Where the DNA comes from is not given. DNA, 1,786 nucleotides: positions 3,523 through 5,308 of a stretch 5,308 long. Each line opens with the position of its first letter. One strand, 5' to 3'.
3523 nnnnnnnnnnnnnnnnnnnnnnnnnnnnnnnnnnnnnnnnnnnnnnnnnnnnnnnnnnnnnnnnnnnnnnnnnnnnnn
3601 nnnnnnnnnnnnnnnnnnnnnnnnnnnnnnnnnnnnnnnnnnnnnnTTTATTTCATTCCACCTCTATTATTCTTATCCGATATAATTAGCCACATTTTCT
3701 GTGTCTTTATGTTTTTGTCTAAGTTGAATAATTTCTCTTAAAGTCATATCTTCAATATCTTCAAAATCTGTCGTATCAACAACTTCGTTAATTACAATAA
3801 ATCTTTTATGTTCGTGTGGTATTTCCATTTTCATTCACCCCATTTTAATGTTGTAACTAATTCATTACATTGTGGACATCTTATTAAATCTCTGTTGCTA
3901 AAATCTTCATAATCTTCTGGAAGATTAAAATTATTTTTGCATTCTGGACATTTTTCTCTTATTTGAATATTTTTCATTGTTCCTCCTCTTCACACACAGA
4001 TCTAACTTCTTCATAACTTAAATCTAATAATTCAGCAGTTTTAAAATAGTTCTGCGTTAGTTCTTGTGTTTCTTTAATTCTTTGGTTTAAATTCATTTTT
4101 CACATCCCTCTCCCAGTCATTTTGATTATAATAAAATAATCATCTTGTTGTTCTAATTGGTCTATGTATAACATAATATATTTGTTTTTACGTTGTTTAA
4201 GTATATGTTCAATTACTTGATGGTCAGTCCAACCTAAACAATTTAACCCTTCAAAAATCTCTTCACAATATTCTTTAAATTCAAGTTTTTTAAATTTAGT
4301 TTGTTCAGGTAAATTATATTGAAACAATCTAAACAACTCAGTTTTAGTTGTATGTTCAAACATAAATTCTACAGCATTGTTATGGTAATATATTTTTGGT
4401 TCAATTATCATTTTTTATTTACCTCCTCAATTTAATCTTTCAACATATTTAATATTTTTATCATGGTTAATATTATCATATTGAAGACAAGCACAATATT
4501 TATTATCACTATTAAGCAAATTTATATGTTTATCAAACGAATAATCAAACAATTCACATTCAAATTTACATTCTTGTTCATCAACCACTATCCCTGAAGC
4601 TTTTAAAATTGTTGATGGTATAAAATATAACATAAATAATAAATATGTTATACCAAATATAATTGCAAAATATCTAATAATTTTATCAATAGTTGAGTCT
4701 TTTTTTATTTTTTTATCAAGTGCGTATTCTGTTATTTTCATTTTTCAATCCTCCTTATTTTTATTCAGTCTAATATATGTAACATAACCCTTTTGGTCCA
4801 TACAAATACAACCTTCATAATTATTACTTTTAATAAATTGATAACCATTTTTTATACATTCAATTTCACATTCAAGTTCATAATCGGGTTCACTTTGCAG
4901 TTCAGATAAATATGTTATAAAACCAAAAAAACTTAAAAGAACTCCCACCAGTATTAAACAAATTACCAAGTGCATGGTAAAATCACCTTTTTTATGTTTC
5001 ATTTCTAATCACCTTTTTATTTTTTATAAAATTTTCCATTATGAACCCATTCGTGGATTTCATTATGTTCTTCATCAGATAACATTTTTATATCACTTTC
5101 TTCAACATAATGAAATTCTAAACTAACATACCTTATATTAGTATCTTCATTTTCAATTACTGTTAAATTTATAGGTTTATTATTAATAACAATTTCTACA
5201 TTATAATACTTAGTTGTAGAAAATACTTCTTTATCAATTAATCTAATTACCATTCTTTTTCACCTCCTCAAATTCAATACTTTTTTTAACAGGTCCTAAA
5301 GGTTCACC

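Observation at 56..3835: Near-identical ~320-bp direct repeat, 3459 bp apart, brackets an eight-gene block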

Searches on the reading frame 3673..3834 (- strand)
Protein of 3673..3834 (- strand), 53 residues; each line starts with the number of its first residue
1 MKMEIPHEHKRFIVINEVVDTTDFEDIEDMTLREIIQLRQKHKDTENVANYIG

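Call 15: find_related_loci(query=window:3673-3834:-, collection=viral_contigs, flank=10000)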
Query window:3673-3834:- (53 aa) in viral_contigs; peptide patterns used: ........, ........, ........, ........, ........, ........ (x = any residue, [..] = any of these).
9 stretches matched a pattern, but none encodes a relative of the query by tblastn (E <= 1e-3).

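Call 17: find_homologous_proteins(query=window:3673-3834:-, max_evalue=0.01)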
Query window:3673-3834:- (53 aa): 1 proteins with E <= 0.01 among 1 candidates.
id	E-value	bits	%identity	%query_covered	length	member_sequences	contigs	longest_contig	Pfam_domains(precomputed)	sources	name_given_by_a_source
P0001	1.3e-24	101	96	96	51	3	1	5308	-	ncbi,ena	-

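Call 18: find_encoding_contigs(protein=P0001, flank=10000, max_places=10)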
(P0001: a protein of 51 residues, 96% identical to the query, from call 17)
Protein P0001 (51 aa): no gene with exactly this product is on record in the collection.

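Call 20: find_encoding_contigs(protein=P0003, flank=10000)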
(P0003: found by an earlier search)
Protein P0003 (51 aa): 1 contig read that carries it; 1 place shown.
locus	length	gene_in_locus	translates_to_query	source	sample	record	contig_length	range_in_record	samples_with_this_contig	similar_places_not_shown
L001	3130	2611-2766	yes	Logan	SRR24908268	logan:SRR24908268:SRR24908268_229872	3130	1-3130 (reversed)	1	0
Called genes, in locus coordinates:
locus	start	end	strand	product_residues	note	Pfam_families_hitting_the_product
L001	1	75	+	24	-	?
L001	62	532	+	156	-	-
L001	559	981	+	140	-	-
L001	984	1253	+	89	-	-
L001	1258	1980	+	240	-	-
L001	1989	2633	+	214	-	-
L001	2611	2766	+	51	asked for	-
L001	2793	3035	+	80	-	-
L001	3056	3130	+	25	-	?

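Call 21: find_encoding_contigs(protein=P0007, flank=10000)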
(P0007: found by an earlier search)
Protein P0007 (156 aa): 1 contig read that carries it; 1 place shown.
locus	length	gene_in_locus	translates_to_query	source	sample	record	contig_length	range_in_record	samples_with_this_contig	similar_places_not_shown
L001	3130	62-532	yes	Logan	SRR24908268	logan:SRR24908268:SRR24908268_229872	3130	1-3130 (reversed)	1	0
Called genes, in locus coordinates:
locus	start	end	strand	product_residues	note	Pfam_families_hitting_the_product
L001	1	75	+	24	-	?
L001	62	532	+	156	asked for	-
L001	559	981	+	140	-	-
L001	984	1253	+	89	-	-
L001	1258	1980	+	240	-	-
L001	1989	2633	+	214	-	-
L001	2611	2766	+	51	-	-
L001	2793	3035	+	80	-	-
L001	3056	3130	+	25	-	?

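Call 32: search_protein_families(library=phrogs, max_evalue=0.01, proteins=[window:3673-3834:-])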
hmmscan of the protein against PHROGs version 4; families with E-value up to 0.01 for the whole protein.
window:3673-3834:- (53 aa): 0 families

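Call 35: find_homologous_proteins(query=P0004, max_evalue=0.01)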
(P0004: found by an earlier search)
Query P0004 (80 aa): 2 proteins with E <= 0.01 among 5 candidates.
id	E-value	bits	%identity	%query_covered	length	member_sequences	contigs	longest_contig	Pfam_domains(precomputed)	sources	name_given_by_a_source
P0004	4.3e-40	152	100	100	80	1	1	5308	-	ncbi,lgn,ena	-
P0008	3.7e-18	83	100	55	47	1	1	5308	-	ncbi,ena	-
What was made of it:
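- The 47-aa form is unique to this contig (call 35).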

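Call 43: find_related_loci(query=A1, collection=metagenome_contigs, flank=10000)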
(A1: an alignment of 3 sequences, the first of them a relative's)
Query A1 (53 aa) in metagenome_contigs; peptide patterns used: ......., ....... (x = any residue, [..] = any of these).
600 stretches matched a pattern, but none encodes a relative of the query by tblastn (E <= 1e-3).

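Call 44: find_related_loci(query=A1, collection=genome_contigs, flank=10000)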
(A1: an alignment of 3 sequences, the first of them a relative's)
Query A1 (53 aa) in genome_contigs; peptide patterns used: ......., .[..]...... (x = any residue, [..] = any of these).
259 stretches matched a pattern, but none encodes a relative of the query by tblastn (E <= 1e-3).

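Call 59: search_protein_representatives(protein=window:3673-3834:-)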
Query: 53 residues. Proteins with E-value up to 0.001 (for the whole library): 4; up to 1e-10: 1; up to 1e-30: 0. The best 4 are listed.
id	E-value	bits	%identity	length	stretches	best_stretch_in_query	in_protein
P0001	4.1e-25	101.3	96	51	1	3-53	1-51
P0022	2.9e-05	39.8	44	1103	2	21-36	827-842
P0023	5.3e-04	35.8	35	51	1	3-53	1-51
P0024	6.3e-04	35.6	45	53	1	3-53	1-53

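Call 60: find_encoding_contigs(protein=P0024, flank=10000, max_places=6)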
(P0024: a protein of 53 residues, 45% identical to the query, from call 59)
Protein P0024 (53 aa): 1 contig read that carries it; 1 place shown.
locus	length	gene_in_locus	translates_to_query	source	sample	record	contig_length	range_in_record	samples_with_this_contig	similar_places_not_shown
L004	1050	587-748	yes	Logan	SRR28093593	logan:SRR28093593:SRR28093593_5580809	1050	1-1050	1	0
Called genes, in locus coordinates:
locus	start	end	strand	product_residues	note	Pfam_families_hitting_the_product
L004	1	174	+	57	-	?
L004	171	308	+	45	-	-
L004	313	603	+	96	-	-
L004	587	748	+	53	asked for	-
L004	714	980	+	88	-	-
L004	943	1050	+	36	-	?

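Call 61: find_encoding_contigs(protein=P0023, flank=10000, max_places=6)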
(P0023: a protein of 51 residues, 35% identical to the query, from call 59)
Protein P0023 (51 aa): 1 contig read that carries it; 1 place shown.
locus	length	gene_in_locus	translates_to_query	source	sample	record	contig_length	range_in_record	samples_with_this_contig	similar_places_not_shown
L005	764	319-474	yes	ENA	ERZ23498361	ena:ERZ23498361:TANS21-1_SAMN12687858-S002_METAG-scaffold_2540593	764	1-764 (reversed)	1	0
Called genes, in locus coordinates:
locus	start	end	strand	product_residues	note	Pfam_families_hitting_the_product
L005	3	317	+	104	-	?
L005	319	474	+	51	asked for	-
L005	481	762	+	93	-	?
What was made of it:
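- On Dispersed segmental duplication within one genome: The remote homologues L004 and L005 are single-copy on short contigs (calls 60, 61).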

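Call 66: predict_structure(protein=window:3673-3834:-)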
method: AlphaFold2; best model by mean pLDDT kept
length: 53 residues; sequences in the alignment: 1
mean_pLDDT: 55.6   pTM: 0.27
mean pLDDT of the five models: 55.6, 53.5, 52.5, 51.7, 49.6
residues with pLDDT >= 90: 0; 70-90: 1; 50-70: 43; < 50: 9
segments of 3 or more residues with pLDDT < 50: 45-53
pLDDT, mean of each block of 10 residues (from residue 1): 56 54 62 66 47 32
secondary structure, 60 per line:
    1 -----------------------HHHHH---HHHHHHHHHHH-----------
elements in order: H24-28 H32-42

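Call 72: find_encoding_contigs(protein=P0004, flank=10000, max_places=10)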
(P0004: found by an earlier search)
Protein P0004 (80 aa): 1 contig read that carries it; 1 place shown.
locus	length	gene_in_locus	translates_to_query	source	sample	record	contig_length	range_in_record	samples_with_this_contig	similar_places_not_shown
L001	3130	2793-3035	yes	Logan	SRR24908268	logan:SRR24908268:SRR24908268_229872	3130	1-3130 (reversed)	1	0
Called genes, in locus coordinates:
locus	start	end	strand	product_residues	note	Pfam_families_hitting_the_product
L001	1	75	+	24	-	?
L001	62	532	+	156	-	-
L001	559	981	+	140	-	-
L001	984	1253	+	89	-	-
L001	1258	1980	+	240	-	-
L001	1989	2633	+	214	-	-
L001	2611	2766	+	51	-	-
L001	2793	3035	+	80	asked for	-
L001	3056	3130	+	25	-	?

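Call 76: find_related_loci(query=A2, collection=viral_contigs, flank=10000)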
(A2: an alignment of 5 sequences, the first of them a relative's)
Query A2 (53 aa) in viral_contigs; peptide patterns used: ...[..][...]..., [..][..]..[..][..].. (x = any residue, [..] = any of these).
254 stretches matched a pattern, but none encodes a relative of the query by tblastn (E <= 1e-3).

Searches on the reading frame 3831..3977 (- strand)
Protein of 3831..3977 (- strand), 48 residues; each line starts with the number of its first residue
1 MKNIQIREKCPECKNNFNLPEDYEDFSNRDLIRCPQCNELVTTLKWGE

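Call 26: list_cluster_members(proteins=[window:3831-3977:-, window:3974-4096:-, window:4100-4411:-, window:4427-4741:-, window:4745-5002:-, window:5017-5253:-, window:3252-3383:-, window:3034-3255:-, window:372-485:-, window:486-1109:-])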
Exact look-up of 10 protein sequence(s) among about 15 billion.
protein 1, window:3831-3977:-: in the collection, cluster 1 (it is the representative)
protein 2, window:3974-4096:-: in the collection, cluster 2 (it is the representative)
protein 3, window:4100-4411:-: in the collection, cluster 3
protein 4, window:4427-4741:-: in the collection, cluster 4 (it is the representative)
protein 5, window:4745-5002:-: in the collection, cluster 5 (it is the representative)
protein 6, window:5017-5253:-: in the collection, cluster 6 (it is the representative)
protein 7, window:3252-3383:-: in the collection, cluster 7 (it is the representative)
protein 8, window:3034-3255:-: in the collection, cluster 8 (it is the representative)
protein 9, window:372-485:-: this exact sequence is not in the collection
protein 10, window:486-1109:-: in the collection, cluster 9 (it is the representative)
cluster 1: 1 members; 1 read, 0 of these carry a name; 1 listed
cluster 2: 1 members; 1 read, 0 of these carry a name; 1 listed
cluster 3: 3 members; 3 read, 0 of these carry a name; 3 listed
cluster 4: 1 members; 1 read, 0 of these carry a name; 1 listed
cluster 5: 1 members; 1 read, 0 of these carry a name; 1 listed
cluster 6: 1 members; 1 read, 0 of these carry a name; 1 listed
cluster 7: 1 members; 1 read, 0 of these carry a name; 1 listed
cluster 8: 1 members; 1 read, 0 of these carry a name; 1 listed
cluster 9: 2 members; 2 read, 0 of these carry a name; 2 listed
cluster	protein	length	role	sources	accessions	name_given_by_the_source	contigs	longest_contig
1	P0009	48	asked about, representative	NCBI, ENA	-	-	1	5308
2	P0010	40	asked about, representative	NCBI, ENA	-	-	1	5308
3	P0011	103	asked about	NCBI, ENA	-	-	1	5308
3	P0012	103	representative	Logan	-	-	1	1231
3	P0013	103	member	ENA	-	-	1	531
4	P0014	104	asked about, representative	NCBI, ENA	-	-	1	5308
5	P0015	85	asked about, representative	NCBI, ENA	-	-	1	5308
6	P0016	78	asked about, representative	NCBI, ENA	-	-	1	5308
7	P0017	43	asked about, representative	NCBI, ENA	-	-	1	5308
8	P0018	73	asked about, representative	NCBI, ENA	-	-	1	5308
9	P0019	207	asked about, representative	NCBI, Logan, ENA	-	-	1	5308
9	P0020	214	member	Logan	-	-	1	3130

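Call 27: find_encoding_contigs(protein=P0012, flank=10000)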
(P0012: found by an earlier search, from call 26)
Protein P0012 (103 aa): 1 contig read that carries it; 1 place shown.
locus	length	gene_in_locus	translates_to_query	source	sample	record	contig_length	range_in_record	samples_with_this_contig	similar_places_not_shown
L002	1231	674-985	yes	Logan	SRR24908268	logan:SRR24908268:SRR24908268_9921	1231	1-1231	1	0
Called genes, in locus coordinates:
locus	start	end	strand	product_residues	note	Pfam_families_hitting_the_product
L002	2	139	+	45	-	?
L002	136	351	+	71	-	-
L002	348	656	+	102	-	-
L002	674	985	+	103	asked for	-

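Call 28: find_encoding_contigs(protein=P0013, flank=10000)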
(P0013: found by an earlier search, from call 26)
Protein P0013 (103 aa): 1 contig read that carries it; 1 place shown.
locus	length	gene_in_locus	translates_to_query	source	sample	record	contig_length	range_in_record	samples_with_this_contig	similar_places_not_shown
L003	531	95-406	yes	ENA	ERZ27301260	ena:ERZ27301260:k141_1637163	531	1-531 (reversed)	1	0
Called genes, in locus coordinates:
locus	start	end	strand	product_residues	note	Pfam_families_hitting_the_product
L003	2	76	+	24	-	?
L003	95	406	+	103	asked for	-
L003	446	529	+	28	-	?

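Call 32: search_protein_families(library=phrogs, max_evalue=0.01, proteins=[window:3831-3977:-])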
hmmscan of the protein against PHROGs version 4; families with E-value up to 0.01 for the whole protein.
window:3831-3977:- (48 aa): 0 families

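Call 33: search_protein_families(library=pfam, max_evalue=0.1, proteins=[window:3831-3977:-])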
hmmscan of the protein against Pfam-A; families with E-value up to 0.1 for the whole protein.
window:3831-3977:- (48 aa): 44 families (the best 25 are shown)
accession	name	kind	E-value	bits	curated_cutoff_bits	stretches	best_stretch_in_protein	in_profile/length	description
PF13719.11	Zn_ribbon_5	-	0.0012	19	29.3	0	8-22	3-17/37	zinc-ribbon domain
PF21344.3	Zn_ribbon_LysW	-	0.0014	18.7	27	1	9-37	2-27/46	Alpha-aminoadipate carrier protein LysW-like, globular domain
PF01155.25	HypA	-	0.0017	18.8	28.9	1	2-47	65-102/112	Hydrogenase/urease nickel incorporation, metallochaperone, hypA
PF13717.11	Zn_ribbon_4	-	0.0022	18.3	30.3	0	10-22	5-17/36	zinc-ribbon domain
PF22191.2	IBR_1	-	0.0023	18.2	27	0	9-25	5-21/47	IBR domain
PF13248.11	Zn_ribbon_3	-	0.0031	17.4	27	0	32-42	3-13/26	zinc-ribbon domain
PF24110.1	DUF7385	-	0.0035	17.4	28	0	23-39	18-34/72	Family of unknown function (DUF7385)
PF08063.17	Zn_ribbon_PADR1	-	0.0087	16.3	25.1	0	8-16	3-11/42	PADR1 domain, zinc ribbon fold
PF11781.13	Zn_ribbon_RRN7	-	0.0088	16.1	27.1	0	32-39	5-12/32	Zinc-finger of RNA-polymerase I-specific TFIIB, Rrn7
PF08271.17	Zn_Ribbon_TF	-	0.0096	15.9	29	1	9-41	2-28/43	TFIIB zinc-binding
PF14369.11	Zn_ribbon_19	-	0.011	16.3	30.8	0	8-17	21-31/35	zinc-ribbon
PF17848.7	Zn_ribbon_ACC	-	0.013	16.1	24.5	0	32-41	2-11/26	Acetyl-CoA carboxylase zinc finger domain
PF09788.14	Tmemb_55A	-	0.013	15.1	30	1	3-39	146-177/248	Transmembrane protein 55A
PF01396.24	Zn_ribbon_Top1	-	0.015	15.5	32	0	8-16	2-10/39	Topoisomerase DNA binding C4 zinc finger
PF18439.7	zf_UBZ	-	0.015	15.4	25.6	0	9-21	4-16/32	Ubiquitin-Binding Zinc Finger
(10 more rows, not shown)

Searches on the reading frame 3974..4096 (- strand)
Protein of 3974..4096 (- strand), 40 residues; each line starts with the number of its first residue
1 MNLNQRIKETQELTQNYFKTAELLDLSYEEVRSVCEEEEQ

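Call 32: search_protein_families(library=phrogs, max_evalue=0.01, proteins=[window:3974-4096:-])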
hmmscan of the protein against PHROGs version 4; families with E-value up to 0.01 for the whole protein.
window:3974-4096:- (40 aa): 1 family
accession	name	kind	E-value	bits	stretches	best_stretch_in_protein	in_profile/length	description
phrog_26469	-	unknown function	0.0025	19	1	7-39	69-101/114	-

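Call 33: search_protein_families(library=pfam, max_evalue=0.1, proteins=[window:3974-4096:-])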
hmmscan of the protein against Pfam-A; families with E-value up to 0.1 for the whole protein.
window:3974-4096:- (40 aa): 1 family
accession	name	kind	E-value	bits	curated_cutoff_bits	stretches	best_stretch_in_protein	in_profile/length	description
PF11479.13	Suppressor_P21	-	0.016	15.8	26.9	1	12-36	53-77/80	RNA silencing suppressor P21 C-terminal domain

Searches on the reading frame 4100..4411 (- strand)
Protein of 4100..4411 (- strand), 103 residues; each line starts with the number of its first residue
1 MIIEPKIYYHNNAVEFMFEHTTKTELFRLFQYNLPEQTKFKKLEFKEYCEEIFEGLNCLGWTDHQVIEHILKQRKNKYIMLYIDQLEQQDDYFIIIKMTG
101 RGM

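Call 12: find_encoding_contigs(protein=window:4100-4411:-, flank=10000, max_places=10)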
Protein window:4100-4411:- (103 aa): no gene with exactly this product is on record in the collection.

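Call 32: search_protein_families(library=phrogs, max_evalue=0.01, proteins=[window:4100-4411:-])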
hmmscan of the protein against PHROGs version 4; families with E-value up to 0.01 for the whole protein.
window:4100-4411:- (103 aa): 0 families

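Call 33: search_protein_families(library=pfam, max_evalue=0.1, proteins=[window:4100-4411:-])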
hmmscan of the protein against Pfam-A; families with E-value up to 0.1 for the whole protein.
window:4100-4411:- (103 aa): 2 families
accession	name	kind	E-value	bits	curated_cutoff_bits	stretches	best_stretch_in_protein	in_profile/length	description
PF00069.31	Pkinase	-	0.017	14.9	31.7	1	7-59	66-114/263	Protein kinase domain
PF21912.2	Glyco_transf_99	-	0.042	14.4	27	1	27-90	58-122/179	Glycosyltransferase 99 family N-terminal domain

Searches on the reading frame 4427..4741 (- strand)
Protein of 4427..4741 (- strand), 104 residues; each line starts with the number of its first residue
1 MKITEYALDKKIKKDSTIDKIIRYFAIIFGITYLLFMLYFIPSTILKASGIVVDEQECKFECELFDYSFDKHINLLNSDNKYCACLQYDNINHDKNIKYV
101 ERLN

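Call 32: search_protein_families(library=phrogs, max_evalue=0.01, proteins=[window:4427-4741:-])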
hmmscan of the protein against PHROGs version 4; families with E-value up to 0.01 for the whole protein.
window:4427-4741:- (104 aa): 0 families

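Call 33: search_protein_families(library=pfam, max_evalue=0.1, proteins=[window:4427-4741:-])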
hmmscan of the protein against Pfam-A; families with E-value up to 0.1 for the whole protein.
window:4427-4741:- (104 aa): 1 family
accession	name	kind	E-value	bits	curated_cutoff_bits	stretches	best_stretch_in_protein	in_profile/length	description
PF10787.14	YfmQ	-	0.068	13.3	22.9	1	38-83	74-117/133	Uncharacterised protein from bacillus cereus group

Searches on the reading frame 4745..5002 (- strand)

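Call 32: search_protein_families(library=phrogs, max_evalue=0.01, proteins=[window:4745-5002:-])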
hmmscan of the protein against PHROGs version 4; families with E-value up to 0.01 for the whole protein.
window:4745-5002:- (85 aa): 0 families

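Call 33: search_protein_families(library=pfam, max_evalue=0.1, proteins=[window:4745-5002:-])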
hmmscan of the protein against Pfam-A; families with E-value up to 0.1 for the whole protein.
window:4745-5002:- (85 aa): 1 family
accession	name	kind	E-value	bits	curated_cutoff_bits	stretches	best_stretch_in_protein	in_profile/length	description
PF16954.10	HRG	-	0.037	14.8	27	1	10-33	1-24/52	Haem-transporter, endosomal/lysosomal, haem-responsive gene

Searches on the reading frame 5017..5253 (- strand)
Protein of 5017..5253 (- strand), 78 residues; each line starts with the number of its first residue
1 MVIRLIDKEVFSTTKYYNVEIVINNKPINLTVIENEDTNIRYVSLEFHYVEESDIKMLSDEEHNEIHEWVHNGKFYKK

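Call 32: search_protein_families(library=phrogs, max_evalue=0.01, proteins=[window:5017-5253:-])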
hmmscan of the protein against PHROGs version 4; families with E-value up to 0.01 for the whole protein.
window:5017-5253:- (78 aa): 0 families

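Call 33: search_protein_families(library=pfam, max_evalue=0.1, proteins=[window:5017-5253:-])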
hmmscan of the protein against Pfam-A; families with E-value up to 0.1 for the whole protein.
window:5017-5253:- (78 aa): 1 family
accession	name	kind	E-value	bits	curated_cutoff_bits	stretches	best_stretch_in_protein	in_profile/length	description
PF08512.18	Rttp106-like_middle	-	0.037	14.8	25.5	0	22-72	31-84/91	Histone chaperone Rttp106-like, middle domain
